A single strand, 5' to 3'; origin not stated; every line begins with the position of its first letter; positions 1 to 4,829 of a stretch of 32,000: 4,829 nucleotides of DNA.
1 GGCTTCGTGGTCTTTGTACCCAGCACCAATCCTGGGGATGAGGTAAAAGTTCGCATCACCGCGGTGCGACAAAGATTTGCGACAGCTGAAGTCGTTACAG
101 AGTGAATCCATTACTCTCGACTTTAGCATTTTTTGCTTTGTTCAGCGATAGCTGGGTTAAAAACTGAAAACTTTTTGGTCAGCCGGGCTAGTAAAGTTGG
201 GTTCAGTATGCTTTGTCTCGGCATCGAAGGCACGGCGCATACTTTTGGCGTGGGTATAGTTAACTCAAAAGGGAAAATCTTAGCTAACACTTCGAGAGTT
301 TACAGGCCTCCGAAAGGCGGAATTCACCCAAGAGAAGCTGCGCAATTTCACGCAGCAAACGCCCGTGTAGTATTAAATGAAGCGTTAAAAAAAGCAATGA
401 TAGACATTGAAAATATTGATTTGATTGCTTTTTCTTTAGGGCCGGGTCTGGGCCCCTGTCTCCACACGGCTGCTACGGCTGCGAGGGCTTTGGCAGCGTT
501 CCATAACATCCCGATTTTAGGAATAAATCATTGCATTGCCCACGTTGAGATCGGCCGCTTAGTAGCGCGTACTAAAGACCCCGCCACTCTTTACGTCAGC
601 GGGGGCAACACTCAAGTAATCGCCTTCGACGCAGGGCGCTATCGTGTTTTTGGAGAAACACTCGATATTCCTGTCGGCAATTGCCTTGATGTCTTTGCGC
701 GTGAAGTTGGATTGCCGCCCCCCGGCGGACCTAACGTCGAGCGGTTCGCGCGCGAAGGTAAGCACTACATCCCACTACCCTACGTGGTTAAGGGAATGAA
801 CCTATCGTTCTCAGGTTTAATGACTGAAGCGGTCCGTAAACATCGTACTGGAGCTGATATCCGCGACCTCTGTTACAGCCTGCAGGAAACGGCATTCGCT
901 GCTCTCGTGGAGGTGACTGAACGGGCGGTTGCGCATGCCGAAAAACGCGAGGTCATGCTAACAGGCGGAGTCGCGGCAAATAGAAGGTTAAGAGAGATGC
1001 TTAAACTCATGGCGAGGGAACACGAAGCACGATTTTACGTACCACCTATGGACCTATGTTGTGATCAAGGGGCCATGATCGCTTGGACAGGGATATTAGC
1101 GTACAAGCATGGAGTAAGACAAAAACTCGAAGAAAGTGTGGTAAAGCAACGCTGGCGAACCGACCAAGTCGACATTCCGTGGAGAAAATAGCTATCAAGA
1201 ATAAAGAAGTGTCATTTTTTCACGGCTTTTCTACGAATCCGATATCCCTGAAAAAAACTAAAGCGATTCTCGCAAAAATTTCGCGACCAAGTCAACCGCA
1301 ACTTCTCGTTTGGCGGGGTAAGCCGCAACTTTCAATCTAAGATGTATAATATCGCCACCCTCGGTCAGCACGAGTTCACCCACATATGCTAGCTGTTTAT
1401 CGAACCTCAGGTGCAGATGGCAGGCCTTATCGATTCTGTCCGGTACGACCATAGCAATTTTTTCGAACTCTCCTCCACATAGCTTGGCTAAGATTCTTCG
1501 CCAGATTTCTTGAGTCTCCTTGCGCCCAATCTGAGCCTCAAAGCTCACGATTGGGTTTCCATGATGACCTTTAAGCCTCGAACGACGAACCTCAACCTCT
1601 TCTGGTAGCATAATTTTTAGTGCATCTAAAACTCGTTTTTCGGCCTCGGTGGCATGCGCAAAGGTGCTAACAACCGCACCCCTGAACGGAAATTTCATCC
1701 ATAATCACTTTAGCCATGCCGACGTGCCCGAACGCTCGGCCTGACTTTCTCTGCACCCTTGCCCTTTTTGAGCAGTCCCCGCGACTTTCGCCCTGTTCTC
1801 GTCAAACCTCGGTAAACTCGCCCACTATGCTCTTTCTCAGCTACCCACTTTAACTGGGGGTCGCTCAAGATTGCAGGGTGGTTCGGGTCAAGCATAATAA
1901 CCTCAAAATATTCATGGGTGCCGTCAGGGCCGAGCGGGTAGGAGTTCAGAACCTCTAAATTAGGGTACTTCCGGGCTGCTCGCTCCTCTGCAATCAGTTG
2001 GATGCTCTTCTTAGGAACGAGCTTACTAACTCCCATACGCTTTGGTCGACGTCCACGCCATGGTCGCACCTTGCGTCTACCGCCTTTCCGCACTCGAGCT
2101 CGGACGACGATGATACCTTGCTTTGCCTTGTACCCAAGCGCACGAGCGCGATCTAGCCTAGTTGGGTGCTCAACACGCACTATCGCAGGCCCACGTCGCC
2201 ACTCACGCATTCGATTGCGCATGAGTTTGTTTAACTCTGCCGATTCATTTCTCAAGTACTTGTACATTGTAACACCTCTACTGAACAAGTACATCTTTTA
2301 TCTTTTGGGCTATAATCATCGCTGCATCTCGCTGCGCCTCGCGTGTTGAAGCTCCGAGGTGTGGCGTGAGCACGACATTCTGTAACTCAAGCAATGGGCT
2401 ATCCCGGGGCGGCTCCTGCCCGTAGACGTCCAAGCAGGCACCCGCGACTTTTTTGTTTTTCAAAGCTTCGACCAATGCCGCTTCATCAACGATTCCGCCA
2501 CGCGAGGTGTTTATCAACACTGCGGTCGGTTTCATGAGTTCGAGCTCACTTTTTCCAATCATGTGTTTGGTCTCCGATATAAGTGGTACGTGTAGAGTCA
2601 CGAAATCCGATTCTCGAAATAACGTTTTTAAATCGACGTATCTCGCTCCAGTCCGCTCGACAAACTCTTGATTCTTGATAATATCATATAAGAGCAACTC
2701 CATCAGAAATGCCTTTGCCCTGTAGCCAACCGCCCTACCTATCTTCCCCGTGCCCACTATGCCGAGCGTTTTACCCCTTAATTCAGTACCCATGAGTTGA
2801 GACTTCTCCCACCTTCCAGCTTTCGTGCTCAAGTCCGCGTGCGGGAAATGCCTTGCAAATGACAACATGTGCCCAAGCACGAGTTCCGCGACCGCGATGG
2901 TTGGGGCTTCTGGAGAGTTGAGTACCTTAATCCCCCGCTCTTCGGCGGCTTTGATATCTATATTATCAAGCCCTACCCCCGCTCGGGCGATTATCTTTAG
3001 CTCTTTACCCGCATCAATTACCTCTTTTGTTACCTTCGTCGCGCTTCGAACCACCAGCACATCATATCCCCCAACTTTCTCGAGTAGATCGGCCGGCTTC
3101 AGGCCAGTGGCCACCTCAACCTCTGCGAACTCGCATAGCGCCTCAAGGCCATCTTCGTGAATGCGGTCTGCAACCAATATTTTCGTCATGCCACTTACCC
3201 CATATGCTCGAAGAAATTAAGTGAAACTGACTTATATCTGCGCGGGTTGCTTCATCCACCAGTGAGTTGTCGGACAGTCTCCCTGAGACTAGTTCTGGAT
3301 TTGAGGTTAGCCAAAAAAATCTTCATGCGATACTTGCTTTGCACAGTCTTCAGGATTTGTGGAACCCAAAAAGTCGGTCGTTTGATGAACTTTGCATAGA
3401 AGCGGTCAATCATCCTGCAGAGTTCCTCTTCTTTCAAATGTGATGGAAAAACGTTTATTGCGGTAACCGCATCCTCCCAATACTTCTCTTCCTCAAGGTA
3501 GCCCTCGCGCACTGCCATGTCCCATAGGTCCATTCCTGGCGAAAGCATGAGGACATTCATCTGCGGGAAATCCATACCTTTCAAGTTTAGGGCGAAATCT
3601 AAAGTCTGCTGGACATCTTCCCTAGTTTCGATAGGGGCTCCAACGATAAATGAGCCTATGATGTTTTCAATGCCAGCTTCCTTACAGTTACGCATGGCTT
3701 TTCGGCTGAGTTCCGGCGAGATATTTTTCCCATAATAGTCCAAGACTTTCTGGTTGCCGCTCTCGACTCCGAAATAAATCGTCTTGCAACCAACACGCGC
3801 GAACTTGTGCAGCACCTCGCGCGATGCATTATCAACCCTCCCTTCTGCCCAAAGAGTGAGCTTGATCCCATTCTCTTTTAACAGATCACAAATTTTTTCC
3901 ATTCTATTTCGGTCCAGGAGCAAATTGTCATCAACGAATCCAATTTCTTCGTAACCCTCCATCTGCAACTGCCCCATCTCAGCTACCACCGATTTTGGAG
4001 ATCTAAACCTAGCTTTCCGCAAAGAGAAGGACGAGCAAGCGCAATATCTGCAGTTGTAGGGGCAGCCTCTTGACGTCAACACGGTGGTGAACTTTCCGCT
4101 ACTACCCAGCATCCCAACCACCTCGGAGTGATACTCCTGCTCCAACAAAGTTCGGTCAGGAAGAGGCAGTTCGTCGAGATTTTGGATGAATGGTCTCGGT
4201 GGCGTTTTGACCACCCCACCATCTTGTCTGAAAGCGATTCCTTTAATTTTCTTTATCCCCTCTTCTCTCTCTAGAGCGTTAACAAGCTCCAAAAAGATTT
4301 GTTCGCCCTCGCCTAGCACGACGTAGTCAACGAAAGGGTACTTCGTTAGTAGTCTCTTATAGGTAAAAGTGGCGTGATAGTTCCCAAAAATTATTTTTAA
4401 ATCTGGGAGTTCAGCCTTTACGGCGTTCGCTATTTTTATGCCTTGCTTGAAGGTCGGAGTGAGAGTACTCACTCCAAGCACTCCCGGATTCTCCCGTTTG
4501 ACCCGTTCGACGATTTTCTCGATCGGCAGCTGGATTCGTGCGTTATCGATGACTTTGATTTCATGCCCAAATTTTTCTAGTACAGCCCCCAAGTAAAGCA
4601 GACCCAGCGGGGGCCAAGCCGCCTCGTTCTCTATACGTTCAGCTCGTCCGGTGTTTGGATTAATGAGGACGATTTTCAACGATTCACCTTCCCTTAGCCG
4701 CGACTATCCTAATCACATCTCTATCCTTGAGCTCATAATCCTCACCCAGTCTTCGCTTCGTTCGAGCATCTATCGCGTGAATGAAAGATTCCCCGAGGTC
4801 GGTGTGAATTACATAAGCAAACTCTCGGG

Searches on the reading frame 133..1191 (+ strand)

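Call 86: search_protein_families(library=pfam, proteins=[window:133-1191:+], max_evalue=0.00001)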
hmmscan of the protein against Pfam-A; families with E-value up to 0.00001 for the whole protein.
window:133-1191:+ (352 aa): 2 families
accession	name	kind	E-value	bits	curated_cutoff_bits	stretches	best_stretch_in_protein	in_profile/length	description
PF00814.31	TsaD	-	2.6e-81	273.7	24.8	1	49-318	2-264/264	tRNA N6-adenosine threonylcarbamoyltransferase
PF22521.2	HypF_C_2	-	7.5e-10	39.4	27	1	202-310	123-232/241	Carbamoyltransferase, Kae1-like Domain, second subdomain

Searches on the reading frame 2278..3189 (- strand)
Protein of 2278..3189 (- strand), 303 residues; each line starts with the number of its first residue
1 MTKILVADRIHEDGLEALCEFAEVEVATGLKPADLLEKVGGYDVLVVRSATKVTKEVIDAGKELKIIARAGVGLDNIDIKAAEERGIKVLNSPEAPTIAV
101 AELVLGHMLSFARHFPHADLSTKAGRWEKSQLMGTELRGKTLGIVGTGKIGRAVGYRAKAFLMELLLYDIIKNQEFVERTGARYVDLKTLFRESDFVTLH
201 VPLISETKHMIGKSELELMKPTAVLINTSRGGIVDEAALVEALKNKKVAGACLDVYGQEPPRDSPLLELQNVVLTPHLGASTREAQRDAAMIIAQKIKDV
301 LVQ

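Call 86: search_protein_families(library=pfam, proteins=[window:2278-3189:-], max_evalue=0.00001)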
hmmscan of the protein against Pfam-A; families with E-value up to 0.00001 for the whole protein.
window:2278-3189:- (303 aa): 2 families
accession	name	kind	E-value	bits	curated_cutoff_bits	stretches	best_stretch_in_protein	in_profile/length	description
PF02826.25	2-Hacid_dh_C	-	3.2e-64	216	25.1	1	105-279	1-178/178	D-isomer specific 2-hydroxyacid dehydrogenase, NAD binding domain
PF00389.36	2-Hacid_dh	-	3.7e-35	121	24.6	1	4-301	1-124/134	D-isomer specific 2-hydroxyacid dehydrogenase, catalytic domain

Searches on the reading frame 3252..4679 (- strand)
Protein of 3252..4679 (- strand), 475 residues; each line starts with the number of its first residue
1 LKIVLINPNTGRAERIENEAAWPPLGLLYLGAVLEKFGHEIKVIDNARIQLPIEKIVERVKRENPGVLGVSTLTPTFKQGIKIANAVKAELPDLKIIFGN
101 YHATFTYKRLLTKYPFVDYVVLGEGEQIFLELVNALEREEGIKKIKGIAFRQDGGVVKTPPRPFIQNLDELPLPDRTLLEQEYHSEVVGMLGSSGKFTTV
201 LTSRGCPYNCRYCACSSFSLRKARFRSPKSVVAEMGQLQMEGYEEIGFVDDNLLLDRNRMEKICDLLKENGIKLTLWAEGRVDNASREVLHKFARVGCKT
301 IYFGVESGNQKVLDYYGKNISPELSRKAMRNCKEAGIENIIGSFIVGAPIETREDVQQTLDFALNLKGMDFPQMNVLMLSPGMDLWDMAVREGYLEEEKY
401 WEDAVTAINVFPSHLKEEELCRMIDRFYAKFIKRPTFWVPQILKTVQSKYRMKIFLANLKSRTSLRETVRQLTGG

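Call 86: search_protein_families(library=pfam, proteins=[window:3252-4679:-], max_evalue=0.00001)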
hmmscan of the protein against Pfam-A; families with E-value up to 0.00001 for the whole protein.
window:3252-4679:- (475 aa): 2 families
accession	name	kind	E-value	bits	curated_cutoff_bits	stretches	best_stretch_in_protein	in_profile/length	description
PF04055.27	Radical_SAM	-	3.2e-29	102.7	29.5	1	201-363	2-166/166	Radical SAM superfamily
PF02310.24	B12-binding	-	2.5e-23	82.7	32.1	1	21-132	11-120/121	B12 binding domain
